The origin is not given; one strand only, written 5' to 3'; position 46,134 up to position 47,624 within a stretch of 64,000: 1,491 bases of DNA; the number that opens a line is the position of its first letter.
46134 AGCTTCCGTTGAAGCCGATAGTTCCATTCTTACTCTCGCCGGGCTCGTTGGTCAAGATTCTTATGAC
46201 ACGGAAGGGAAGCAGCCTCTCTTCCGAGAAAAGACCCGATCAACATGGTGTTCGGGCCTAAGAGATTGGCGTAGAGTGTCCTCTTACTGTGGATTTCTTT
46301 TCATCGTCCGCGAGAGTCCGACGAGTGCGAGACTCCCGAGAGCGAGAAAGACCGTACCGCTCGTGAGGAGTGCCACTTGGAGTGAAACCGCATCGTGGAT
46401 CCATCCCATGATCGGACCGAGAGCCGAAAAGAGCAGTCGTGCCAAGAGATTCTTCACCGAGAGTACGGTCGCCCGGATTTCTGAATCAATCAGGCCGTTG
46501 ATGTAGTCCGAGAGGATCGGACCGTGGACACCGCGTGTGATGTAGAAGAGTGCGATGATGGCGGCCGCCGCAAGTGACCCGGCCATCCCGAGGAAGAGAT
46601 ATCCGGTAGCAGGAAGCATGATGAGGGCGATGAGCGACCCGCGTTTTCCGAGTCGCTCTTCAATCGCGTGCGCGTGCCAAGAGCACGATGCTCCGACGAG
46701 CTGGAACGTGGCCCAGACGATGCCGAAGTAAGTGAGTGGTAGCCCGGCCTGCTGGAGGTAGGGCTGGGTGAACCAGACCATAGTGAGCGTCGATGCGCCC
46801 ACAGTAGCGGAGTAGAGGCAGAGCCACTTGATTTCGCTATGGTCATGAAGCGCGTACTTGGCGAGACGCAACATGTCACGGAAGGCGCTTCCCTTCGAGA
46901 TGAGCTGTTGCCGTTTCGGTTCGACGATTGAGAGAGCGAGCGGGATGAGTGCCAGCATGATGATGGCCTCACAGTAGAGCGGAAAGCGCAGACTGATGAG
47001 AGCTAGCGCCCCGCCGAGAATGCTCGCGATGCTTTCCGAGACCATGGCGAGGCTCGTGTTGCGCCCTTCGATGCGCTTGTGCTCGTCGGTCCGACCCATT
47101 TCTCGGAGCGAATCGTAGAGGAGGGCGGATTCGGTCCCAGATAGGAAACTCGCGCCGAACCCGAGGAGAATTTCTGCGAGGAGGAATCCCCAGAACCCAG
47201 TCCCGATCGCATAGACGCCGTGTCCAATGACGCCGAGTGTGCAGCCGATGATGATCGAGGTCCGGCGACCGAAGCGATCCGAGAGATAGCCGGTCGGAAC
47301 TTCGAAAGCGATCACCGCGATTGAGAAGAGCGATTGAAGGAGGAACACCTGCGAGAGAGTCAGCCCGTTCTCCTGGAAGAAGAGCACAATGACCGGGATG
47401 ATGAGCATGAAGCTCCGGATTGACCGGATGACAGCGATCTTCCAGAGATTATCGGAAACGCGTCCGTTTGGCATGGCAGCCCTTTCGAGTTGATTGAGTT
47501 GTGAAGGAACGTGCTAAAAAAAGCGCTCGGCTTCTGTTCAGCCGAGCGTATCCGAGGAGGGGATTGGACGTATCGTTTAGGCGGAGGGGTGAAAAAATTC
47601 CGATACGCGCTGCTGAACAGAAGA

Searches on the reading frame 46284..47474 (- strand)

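Call 103: search_protein_families(library=pfam, proteins=[window:46284-47474:-], max_evalue=0.01)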
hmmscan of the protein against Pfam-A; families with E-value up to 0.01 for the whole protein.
window:46284-47474:- (396 aa): 4 families
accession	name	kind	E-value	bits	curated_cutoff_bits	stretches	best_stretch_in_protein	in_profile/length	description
PF07690.21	MFS_1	-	1.4e-27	97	33.4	1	21-354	11-347/347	Major Facilitator Superfamily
PF12832.13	MFS_1_like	-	0.0003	20.4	25.2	1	25-365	18-367/373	MFS_1 like family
PF00083.30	Sugar_tr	-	0.00079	18.8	22.3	1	42-118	47-126/452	Sugar (and other) transporter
PF06609.19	TRI12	-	0.00096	18.1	23.2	1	59-201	96-235/599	Fungal trichothecene efflux pump (TRI12)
